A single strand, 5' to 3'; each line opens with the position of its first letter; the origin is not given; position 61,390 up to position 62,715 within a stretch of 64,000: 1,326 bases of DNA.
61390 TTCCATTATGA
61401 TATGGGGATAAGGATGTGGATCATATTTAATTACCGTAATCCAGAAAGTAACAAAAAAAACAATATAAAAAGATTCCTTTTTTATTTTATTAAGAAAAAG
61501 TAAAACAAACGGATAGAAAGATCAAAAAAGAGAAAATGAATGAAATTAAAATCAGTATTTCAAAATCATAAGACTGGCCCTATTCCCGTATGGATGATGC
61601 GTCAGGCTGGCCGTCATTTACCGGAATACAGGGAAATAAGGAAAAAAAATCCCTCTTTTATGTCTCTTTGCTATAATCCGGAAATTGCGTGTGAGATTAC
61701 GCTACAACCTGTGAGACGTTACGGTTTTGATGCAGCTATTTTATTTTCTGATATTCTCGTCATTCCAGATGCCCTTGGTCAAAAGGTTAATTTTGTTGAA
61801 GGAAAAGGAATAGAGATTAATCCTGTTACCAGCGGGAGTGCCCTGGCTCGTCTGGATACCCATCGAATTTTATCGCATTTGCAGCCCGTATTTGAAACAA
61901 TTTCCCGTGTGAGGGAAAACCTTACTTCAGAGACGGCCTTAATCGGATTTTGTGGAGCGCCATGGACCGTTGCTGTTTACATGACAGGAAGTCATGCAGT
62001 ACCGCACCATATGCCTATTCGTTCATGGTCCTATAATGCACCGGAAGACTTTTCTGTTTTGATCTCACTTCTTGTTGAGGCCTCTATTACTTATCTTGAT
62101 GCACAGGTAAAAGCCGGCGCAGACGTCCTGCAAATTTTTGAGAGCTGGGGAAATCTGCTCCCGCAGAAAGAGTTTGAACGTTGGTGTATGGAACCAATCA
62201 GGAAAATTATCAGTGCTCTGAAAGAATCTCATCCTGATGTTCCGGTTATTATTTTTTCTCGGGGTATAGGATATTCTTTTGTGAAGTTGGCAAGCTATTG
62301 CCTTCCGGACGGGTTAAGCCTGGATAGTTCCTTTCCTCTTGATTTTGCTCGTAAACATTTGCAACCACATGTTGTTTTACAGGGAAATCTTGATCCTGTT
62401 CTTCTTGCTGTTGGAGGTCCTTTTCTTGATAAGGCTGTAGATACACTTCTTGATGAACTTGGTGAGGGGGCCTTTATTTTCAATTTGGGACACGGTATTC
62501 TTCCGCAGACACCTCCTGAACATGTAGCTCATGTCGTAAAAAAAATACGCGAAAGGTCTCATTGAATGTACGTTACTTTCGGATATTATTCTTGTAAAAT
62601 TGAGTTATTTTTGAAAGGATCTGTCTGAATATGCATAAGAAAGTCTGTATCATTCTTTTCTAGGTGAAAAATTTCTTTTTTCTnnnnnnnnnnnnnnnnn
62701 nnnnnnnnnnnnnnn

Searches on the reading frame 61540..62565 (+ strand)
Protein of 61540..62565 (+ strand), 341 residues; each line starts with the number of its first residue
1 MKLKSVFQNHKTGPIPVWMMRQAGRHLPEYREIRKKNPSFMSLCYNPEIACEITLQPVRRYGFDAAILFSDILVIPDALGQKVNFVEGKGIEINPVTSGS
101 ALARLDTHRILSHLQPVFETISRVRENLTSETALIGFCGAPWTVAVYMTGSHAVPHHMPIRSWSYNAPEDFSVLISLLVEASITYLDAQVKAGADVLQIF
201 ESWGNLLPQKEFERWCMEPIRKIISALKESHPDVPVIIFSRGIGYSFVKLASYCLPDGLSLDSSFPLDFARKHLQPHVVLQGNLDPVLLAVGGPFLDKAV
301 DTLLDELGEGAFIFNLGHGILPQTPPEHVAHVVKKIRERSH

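Call 6: search_protein_families(library=pfam, proteins=[window:61540-62565:+])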
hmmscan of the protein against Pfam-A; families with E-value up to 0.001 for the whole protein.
window:61540-62565:+ (341 aa): 1 family
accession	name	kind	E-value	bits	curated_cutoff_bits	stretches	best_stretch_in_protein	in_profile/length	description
PF01208.23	URO-D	-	2.2e-107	359.5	23.9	1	4-338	7-345/346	Uroporphyrinogen decarboxylase (URO-D)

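Call 7: find_encoding_contigs(protein=window:61540-62565:+, flank=10000, max_places=6)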
Protein window:61540-62565:+ (341 aa): 1 contig read that carries it; 1 place shown.
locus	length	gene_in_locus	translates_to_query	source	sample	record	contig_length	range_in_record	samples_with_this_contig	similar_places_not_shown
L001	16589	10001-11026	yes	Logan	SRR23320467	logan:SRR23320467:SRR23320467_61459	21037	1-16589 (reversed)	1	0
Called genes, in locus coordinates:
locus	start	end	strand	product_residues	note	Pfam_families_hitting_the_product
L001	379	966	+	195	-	PF00227:Proteasome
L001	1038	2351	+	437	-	PF05496:RuvB_N (faint), PF13191:AAA_16 (weak), PF00004:AAA (weak), PF07728:AAA_5 (weak), PF07724:AAA_2, PF00004:AAA (weak)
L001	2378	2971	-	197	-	PF01713:Smr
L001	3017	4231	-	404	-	PF03562:MltA, PF06725:3D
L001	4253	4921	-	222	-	PF04280:Tim44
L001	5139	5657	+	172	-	PF04186:FxsA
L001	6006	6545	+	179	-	PF02556:SecB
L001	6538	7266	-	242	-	PF00929:RNase_T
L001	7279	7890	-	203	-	PF01121:CoaE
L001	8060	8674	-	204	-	PF02545:Maf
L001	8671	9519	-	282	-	PF03618:Kinase-PPPase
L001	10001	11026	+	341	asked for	PF01208:URO-D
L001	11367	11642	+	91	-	PF03653:UPF0093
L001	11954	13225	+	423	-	PF07498:Rho_N, PF07497:Rho_RNA_bind, PF08206:OB_RNB (faint), PF00006:ATP-synt_ab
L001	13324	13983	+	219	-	PF02527:GidB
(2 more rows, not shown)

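Call 10: find_related_loci(query=window:61540-62565:+, collection=genome_contigs, flank=10000)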
Query window:61540-62565:+ (341 aa) in genome_contigs; peptide patterns used: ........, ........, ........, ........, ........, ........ (x = any residue, [..] = any of these).
167 stretches matched a pattern; 83 encode a relative of the query (tblastn E <= 1e-3); the best 80 are kept; 80 distinct loci.
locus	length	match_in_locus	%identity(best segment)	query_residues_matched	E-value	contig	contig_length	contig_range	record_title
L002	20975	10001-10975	49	15-338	3e-104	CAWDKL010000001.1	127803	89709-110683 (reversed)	MAG: uncultured Alphaproteobacteria bacterium isolate MFD04752.bin.2.14 genome assembly, contig: contig_10214, whole gen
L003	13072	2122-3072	47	16-332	5e-102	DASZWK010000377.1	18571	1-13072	MAG TPA_asm: Xanthobacteraceae bacterium isolate SMAG_U6155 k141_1128071, whole genome shotgun sequence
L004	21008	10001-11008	44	2-337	6e-94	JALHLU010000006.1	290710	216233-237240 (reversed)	MAG: Hyphomonadaceae bacterium isolate Bin_23_7 c_000000000215, whole genome shotgun sequence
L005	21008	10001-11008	41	7-340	1e-85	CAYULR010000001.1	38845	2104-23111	MAG TPA_asm: uncultured Algimonas sp. isolate SRP268394_co2_67 genome assembly, contig: NODE_1330_length_38845_cov_4.666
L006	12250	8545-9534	41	5-338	4e-79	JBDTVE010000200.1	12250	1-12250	MAG: Bacteroidota bacterium isolate cluster3_bin.60 NODE_22185_length_12250_cov_8.337925, whole genome shotgun sequence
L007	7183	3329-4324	42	3-338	3e-78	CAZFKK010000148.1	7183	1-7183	MAG TPA_asm: uncultured Taibaiella sp. isolate SRP344714_co1_163 genome assembly, contig: NODE_18119_length_7183_cov_2.9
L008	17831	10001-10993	41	3-337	4e-76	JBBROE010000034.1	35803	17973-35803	MAG: Chitinophagales bacterium isolate La1_metabat2.248 LA1C_B2.248_k141_3038817L_35803_cov_11.0000, whole genome shotgu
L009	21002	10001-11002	40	3-340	6e-76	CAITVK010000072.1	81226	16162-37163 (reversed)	MAG: uncultured Chitinophagaceae bacterium isolate AM-lipid-02-D3_bin-1383 genome assembly, contig: bin-1383:072/138, wh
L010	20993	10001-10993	40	3-337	5e-76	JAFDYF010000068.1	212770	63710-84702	MAG: Bacteroidetes bacterium isolate SZAS-44 LIN-386__68__length-212770, whole genome shotgun sequence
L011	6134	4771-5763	40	3-337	3e-75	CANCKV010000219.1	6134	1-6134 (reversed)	MAG: Chitinophagaceae bacterium isolate JR-MC-G-240519-18 genome assembly, contig: JR-MC-G-240519-C19403, whole genome s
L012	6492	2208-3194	41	6-338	2e-75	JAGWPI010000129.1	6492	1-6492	MAG: Bacteroidota bacterium isolate REEB276 k141_1614561, whole genome shotgun sequence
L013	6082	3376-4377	40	3-340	2e-74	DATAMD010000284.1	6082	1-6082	MAG TPA_asm: Chitinophagaceae bacterium isolate SMAG_U6981 k141_426382, whole genome shotgun sequence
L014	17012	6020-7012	40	3-337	1e-73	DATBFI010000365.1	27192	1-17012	MAG TPA_asm: Chitinophagaceae bacterium isolate SMAG_U3807 k141_2836173, whole genome shotgun sequence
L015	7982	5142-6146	39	1-337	2e-72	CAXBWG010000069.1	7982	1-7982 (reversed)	MAG TPA_asm: uncultured bacterium isolate SRR3724469_concoct_20 genome assembly, contig: ERZ4200972.4119, whole genome s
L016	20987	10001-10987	39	11-341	1e-70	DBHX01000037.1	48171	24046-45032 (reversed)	MAG TPA_asm: bacterium UBP8_UBA817 isolate UBA817 UBA817_contig_10979, whole genome shotgun sequence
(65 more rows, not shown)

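Call 19: find_homologous_proteins(query=window:61540-62565:+, max_evalue=1e-40)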
Query window:61540-62565:+ (341 aa): 8000 proteins with E <= 1e-40 among 8000 candidates; the best 120 are listed.
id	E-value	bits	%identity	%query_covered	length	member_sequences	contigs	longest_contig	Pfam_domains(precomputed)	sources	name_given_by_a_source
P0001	8.1e-231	783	100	100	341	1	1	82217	PF01208.24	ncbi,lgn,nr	ncbi:MAG: uroporphyrinogen decarboxylase [Alphaproteobacteria bacterium]|nr:uroporphyrinogen decarbo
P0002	9.1e-140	484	61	99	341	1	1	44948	PF01208.24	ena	-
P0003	1.0e-132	461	58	99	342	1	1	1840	PF01208.24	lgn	-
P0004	4.2e-128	445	57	99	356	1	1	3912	PF01208.24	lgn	-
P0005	8.3e-128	445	56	99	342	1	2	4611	PF01208.24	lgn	-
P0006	1.3e-127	444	55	100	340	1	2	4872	PF01208.24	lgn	-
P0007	3.5e-126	439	54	100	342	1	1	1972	PF01208.24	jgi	jgi:uroporphyrinogen decarboxylase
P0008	5.8e-126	438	56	99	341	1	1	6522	PF01208.24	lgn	-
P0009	6.0e-126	438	53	100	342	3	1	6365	PF01208.24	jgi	-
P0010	1.3e-123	431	57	99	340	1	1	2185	PF01208.24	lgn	-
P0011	8.8e-123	428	55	99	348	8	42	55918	PF01208.24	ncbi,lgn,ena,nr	ncbi:MAG: uroporphyrinogen decarboxylase [Rhodobiaceae bacterium]|nr:uroporphyrinogen decarboxylase 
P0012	5.3e-122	425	52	100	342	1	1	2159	PF01208.24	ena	-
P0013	1.8e-121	424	53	99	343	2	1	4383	PF01208.24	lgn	-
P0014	3.4e-120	419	55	99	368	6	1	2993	PF01208.24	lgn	-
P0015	3.7e-120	419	58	94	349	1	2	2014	PF01208.24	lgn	-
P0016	4.0e-120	419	55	96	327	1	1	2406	PF01208.24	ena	-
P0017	4.2e-120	419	57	94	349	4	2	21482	PF01208.24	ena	-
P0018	3.5e-119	416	55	98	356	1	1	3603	PF01208.24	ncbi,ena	-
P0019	6.1e-119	415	53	99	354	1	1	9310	PF01208.24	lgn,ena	-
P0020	1.1e-118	415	54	99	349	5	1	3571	PF01208.24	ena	-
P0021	5.5e-118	412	53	98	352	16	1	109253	PF01208.24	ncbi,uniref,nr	ncbi:uroporphyrinogen decarboxylase [Haematospirillum sp. 15-248]|uniref:uroporphyrinogen decarboxyl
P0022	5.8e-118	412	53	98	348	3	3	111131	PF01208.24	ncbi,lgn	-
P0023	8.3e-118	412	53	98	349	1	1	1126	PF01208.24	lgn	-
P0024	2.0e-117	410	54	98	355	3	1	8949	PF01208.24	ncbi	ncbi:MAG: uroporphyrinogen decarboxylase [Pseudomonadota bacterium]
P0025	2.3e-117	410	54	95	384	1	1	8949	PF01208.24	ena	-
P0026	2.5e-117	410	55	96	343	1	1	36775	PF01208.24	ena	-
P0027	2.7e-117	410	53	99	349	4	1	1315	PF01208.24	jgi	-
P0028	8.6e-117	408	55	97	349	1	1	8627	PF01208.24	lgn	-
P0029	1.5e-116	407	54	99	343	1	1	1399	PF01208.24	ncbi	-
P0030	2.5e-116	407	55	98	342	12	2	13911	PF01208.24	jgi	jgi:uroporphyrinogen decarboxylase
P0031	3.1e-116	406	53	99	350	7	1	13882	PF01208.24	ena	-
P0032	1.2e-115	405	53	99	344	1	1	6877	PF01208.24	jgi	jgi:uroporphyrinogen decarboxylase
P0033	2.1e-115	404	53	99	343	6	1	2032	PF01208.24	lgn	-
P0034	2.5e-115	403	52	99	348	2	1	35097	PF01208.24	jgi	-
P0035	3.0e-115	403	56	95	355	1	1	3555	PF01208.24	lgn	-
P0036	3.2e-115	403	53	98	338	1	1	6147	PF01208.24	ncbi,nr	ncbi:MAG: uroporphyrinogen decarboxylase [Pseudomonadota bacterium]|nr:uroporphyrinogen decarboxylas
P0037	4.2e-115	403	54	99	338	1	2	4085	PF01208.24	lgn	-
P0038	5.0e-115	402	56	95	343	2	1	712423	PF01208.24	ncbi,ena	-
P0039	5.3e-115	402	53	99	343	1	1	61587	PF01208.24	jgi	jgi:uroporphyrinogen decarboxylase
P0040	6.4e-115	402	55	97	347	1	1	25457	PF01208.24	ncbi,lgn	ncbi:MAG: uroporphyrinogen decarboxylase [Pseudomonadota bacterium]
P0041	7.2e-115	402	53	99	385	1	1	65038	PF01208.24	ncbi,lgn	-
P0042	9.0e-115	402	55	97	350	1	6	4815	PF01208.24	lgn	-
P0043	1.3e-114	401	53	99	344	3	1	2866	PF01208.24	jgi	-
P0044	1.5e-114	401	53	99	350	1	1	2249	PF01208.24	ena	-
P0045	2.0e-114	401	54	94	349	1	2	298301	PF01208.24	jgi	jgi:uroporphyrinogen decarboxylase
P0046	2.1e-114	400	53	98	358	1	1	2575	PF01208.24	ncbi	ncbi:MAG: uroporphyrinogen decarboxylase [Hyphomicrobium sp.]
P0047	3.7e-114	400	53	97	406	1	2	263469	PF01208.24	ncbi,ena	-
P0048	3.7e-114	400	53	98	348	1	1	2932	PF01208.24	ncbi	-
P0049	5.0e-114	399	55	94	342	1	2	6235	PF01208.24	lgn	-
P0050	5.6e-114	399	51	99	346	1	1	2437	PF01208.24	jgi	jgi:uroporphyrinogen decarboxylase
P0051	5.9e-114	399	53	98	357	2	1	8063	PF01208.24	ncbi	-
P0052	7.7e-114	399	54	94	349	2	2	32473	PF01208.24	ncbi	-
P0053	9.3e-114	398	53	96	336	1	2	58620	PF01208.24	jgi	jgi:uroporphyrinogen decarboxylase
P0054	1.1e-113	398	52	97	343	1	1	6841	PF01208.24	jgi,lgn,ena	-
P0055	1.2e-113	398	52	99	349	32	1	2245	PF01208.24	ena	-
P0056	1.3e-113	398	54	99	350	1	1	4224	PF01208.24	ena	-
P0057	1.5e-113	398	54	95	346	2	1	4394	PF01208.24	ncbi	-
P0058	1.8e-113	397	54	97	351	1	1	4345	PF01208.24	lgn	-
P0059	2.0e-113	397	52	97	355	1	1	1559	PF01208.24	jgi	jgi:uroporphyrinogen decarboxylase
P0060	2.4e-113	397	52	99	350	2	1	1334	PF01208.24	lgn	-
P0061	2.4e-113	397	53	97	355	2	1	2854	PF01208.24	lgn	-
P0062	2.4e-113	397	57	93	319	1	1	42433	PF01208.24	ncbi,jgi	-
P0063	2.6e-113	397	55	94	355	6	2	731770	PF01208.24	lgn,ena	-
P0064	2.7e-113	397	53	99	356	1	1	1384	PF01208.24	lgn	-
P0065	3.8e-113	396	55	94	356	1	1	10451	PF01208.24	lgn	-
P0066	3.8e-113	396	55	97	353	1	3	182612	PF01208.24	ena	-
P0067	4.4e-113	396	53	97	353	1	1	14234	PF01208.24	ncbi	-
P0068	4.5e-113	396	51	99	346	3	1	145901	PF01208.24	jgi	jgi:uroporphyrinogen decarboxylase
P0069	4.6e-113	396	54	97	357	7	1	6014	PF01208.24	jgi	jgi:uroporphyrinogen decarboxylase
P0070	5.4e-113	396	51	98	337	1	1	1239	PF01208.24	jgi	jgi:uroporphyrinogen decarboxylase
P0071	6.0e-113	396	55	95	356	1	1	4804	PF01208.24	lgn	-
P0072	6.8e-113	395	52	99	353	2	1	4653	PF01208.24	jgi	jgi:uroporphyrinogen decarboxylase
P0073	7.0e-113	395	54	99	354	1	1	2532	PF01208.24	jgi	jgi:uroporphyrinogen decarboxylase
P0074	7.0e-113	395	56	94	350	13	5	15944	PF01208.24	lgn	-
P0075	7.0e-113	395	54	97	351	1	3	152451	PF01208.24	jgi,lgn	-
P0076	7.0e-113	395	54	97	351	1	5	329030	PF01208.24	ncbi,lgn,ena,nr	ncbi:MAG TPA: uroporphyrinogen decarboxylase [Hyphomicrobium sp.]|nr:uroporphyrinogen decarboxylase 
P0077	7.8e-113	395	52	99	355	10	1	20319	PF01208.24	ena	-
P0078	7.8e-113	395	53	96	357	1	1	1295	PF01208.24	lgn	-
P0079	8.2e-113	395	54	96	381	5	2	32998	PF01208.24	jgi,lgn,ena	jgi:uroporphyrinogen decarboxylase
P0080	9.7e-113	395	53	95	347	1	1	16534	PF01208.24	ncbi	-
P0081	9.8e-113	395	53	95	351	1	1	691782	PF01208.24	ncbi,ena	-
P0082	1.0e-112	395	53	94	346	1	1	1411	PF01208.24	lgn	-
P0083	1.1e-112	395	52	99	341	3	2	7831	PF01208.24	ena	-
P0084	1.1e-112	395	54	95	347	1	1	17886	PF01208.24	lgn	-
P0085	1.1e-112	395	56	94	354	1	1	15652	PF01208.24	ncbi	-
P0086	1.1e-112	395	55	94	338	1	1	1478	PF01208.24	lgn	-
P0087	1.2e-112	395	54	99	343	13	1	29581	PF01208.24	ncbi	ncbi:MAG: uroporphyrinogen decarboxylase [Parvibaculum sp.]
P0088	1.2e-112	395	53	96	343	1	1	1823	PF01208.24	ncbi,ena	-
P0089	1.3e-112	395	55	95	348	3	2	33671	PF01208.24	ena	-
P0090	1.4e-112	394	54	95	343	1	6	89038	PF01208.24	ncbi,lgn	-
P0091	1.8e-112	394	53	97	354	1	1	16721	PF01208.24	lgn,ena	-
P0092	1.8e-112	394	52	99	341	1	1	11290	PF01208.24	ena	-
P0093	2.0e-112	394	51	98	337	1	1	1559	PF01208.24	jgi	jgi:uroporphyrinogen decarboxylase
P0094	2.3e-112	394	55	93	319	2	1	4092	PF01208.24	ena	-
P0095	2.5e-112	394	53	96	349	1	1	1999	PF01208.24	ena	-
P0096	2.7e-112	393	55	95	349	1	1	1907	PF01208.24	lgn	-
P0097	2.7e-112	393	53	97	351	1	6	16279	PF01208.24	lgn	-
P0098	2.8e-112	393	54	95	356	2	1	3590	PF01208.24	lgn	-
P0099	2.8e-112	393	54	94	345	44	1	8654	PF01208.24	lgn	-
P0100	2.8e-112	393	50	99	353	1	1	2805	PF01208.24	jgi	jgi:uroporphyrinogen decarboxylase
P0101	3.0e-112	393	55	96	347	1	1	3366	PF01208.24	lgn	-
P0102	3.1e-112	393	55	94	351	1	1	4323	PF01208.24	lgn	-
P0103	3.2e-112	393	54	94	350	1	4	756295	PF01208.24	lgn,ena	-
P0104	3.2e-112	393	52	100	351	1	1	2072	PF01208.24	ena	-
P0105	3.3e-112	393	54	97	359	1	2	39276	PF01208.24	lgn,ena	-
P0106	3.3e-112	393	53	97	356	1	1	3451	PF01208.24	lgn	-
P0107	3.4e-112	393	55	95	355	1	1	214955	PF01208.24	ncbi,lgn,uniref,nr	ncbi:uroporphyrinogen decarboxylase [Hyphomicrobium sp.]|uniref:uroporphyrinogen decarboxylase n=1 T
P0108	3.5e-112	393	52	99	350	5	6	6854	PF01208.24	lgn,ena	-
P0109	3.6e-112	393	54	97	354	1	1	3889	PF01208.24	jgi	-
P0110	3.7e-112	393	52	99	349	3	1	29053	PF01208.24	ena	-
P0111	3.8e-112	393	52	98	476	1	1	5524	PF01208.24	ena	-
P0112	3.8e-112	393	54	97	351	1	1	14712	PF01208.24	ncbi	ncbi:MAG: uroporphyrinogen decarboxylase [Hyphomicrobium sp.]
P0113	3.9e-112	393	53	99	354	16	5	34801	PF01208.24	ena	-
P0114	4.2e-112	393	51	99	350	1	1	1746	PF01208.24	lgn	-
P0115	4.3e-112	393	53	97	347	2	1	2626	PF01208.24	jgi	-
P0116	5.0e-112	393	53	96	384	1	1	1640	PF01208.24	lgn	-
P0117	5.1e-112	393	53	98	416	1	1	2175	PF01208.24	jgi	jgi:uroporphyrinogen decarboxylase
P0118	5.7e-112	392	51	99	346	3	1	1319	PF01208.24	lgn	-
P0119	6.3e-112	392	52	99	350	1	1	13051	PF01208.24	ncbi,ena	-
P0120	6.3e-112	392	54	98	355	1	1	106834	PF01208.24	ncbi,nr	ncbi:MAG: uroporphyrinogen decarboxylase [Hyphomicrobiaceae bacterium]|nr:uroporphyrinogen decarboxy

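Call 20: find_encoding_contigs(protein=P0002, flank=10000, max_places=2)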
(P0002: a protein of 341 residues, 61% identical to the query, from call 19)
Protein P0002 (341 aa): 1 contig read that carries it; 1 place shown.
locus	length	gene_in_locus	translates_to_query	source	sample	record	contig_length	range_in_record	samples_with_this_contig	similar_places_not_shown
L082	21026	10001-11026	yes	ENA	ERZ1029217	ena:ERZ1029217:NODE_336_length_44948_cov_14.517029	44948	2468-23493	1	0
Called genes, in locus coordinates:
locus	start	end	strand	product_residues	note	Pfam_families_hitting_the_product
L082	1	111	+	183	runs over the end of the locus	PF00227:Proteasome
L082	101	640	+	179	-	PF13302:Acetyltransf_3, PF13523:Acetyltransf_8, PF00583:Acetyltransf_1 (weak)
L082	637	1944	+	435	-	PF00004:AAA (weak), PF07728:AAA_5 (weak), PF07724:AAA_2, PF00004:AAA (weak)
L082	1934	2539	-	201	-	PF01713:Smr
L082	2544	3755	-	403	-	PF03562:MltA, PF06725:3D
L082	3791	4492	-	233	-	PF04280:Tim44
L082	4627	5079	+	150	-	PF04186:FxsA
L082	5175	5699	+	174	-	PF02556:SecB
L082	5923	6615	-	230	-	PF00929:RNase_T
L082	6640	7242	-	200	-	PF01121:CoaE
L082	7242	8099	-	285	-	PF08501:Shikimate_dh_N, PF01488:Shikimate_DH, PF18317:SDH_C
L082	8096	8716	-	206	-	PF02545:Maf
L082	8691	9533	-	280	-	PF03618:Kinase-PPPase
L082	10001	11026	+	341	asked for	PF01208:URO-D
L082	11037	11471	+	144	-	PF03653:UPF0093, PF05425:CopD (weak)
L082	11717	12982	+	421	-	PF07498:Rho_N, PF07497:Rho_RNA_bind, PF00006:ATP-synt_ab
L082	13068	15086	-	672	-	PF03190:Thioredox_DsbH, PF13899:Thioredoxin_7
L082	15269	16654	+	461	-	PF10396:TrmE_N, PF13521:AAA_28 (faint), PF12631:MnmE_helical, PF00350:Dynamin_N (weak), PF01926:MMR_HSR1, PF02421:FeoB_N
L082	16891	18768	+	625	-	PF01134:GIDA, PF01266:DAO (faint), PF07992:Pyr_redox_2 (weak), PF12831:FAD_oxidored (weak), PF21680:GIDA_C_1st, PF13932:SAM_GIDA_C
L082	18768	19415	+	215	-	PF02527:GidB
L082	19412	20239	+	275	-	PF10609:ParA, PF00142:Fer4_NifH (weak), PF01656:CbiA, PF02374:ArsA_ATPase (weak), PF06564:CBP_BcsQ, PF09140:MipZ, PF13614:AAA_31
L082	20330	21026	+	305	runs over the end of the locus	PF02195:ParB_N, PF17762:HTH_ParB, PF23552:ParB_C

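Call 21: find_encoding_contigs(protein=P0001, flank=10000, max_places=4)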
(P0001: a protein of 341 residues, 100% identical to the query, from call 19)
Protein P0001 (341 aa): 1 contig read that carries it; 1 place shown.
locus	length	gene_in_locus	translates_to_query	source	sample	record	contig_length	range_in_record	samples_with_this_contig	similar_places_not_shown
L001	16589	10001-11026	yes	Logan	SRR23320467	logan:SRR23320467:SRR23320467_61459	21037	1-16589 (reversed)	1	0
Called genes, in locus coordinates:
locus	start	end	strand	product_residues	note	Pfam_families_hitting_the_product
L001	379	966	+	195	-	PF00227:Proteasome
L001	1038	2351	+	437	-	PF05496:RuvB_N (faint), PF13191:AAA_16 (weak), PF00004:AAA (weak), PF07728:AAA_5 (weak), PF07724:AAA_2, PF00004:AAA (weak)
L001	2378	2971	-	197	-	PF01713:Smr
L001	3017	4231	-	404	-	PF03562:MltA, PF06725:3D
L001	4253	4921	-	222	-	PF04280:Tim44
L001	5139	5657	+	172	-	PF04186:FxsA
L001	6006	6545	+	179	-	PF02556:SecB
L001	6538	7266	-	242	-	PF00929:RNase_T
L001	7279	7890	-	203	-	PF01121:CoaE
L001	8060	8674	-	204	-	PF02545:Maf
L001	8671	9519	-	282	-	PF03618:Kinase-PPPase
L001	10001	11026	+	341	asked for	PF01208:URO-D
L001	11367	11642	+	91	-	PF03653:UPF0093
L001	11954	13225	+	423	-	PF07498:Rho_N, PF07497:Rho_RNA_bind, PF08206:OB_RNB (faint), PF00006:ATP-synt_ab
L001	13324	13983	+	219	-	PF02527:GidB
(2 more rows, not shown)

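Call 32: find_encoding_contigs(protein=P0017, flank=6000, max_places=1)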
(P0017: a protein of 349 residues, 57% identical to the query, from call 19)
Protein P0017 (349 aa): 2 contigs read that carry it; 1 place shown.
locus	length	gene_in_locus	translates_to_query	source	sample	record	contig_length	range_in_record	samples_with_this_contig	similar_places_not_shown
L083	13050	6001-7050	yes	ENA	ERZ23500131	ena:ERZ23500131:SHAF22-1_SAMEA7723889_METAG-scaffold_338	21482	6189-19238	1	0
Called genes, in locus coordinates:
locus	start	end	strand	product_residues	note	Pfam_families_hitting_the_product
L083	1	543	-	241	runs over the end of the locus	PF04280:Tim44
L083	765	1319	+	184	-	PF04186:FxsA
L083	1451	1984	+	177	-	PF02556:SecB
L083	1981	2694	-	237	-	PF00929:RNase_T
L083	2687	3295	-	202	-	PF01121:CoaE, PF13238:AAA_18 (faint)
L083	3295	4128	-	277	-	PF08501:Shikimate_dh_N, PF01488:Shikimate_DH, PF18317:SDH_C (weak)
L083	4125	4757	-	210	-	PF02545:Maf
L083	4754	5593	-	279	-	PF03618:Kinase-PPPase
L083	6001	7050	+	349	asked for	PF01208:URO-D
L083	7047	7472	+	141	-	PF03653:UPF0093, PF05425:CopD (faint)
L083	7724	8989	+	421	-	PF07498:Rho_N, PF07497:Rho_RNA_bind, PF00006:ATP-synt_ab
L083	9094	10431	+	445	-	PF10396:TrmE_N, PF12631:MnmE_helical, PF01926:MMR_HSR1, PF02421:FeoB_N, PF00350:Dynamin_N (faint)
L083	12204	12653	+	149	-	PF21680:GIDA_C_1st, PF13932:SAM_GIDA_C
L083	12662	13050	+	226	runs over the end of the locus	PF02527:GidB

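Call 33: find_encoding_contigs(protein=P0011, flank=6000, max_places=1)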
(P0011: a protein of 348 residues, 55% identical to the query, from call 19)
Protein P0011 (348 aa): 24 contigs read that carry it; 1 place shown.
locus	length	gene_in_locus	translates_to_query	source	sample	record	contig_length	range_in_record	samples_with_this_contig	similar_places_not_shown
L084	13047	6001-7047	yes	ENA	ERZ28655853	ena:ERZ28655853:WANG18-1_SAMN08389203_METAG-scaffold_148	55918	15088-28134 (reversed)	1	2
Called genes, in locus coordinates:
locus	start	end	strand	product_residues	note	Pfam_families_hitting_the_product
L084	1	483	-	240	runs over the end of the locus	PF04280:Tim44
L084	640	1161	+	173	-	PF04186:FxsA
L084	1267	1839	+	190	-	PF02556:SecB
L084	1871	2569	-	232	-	PF00929:RNase_T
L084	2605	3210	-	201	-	PF01121:CoaE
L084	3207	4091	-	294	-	PF08501:Shikimate_dh_N, PF01488:Shikimate_DH (faint), PF18317:SDH_C (weak)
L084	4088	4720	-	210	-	PF02545:Maf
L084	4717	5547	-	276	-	PF03618:Kinase-PPPase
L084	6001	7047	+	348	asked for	PF01208:URO-D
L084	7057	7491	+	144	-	PF03653:UPF0093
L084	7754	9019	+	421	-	PF07498:Rho_N, PF07497:Rho_RNA_bind, PF00006:ATP-synt_ab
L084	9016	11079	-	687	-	PF03190:Thioredox_DsbH, PF13899:Thioredoxin_7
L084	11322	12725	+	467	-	PF10396:TrmE_N, PF12631:MnmE_helical, PF01926:MMR_HSR1, PF02421:FeoB_N (weak)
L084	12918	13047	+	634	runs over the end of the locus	PF01134:GIDA, PF01266:DAO (faint), PF07992:Pyr_redox_2 (faint), PF12831:FAD_oxidored, PF21680:GIDA_C_1st, PF13932:SAM_GIDA_C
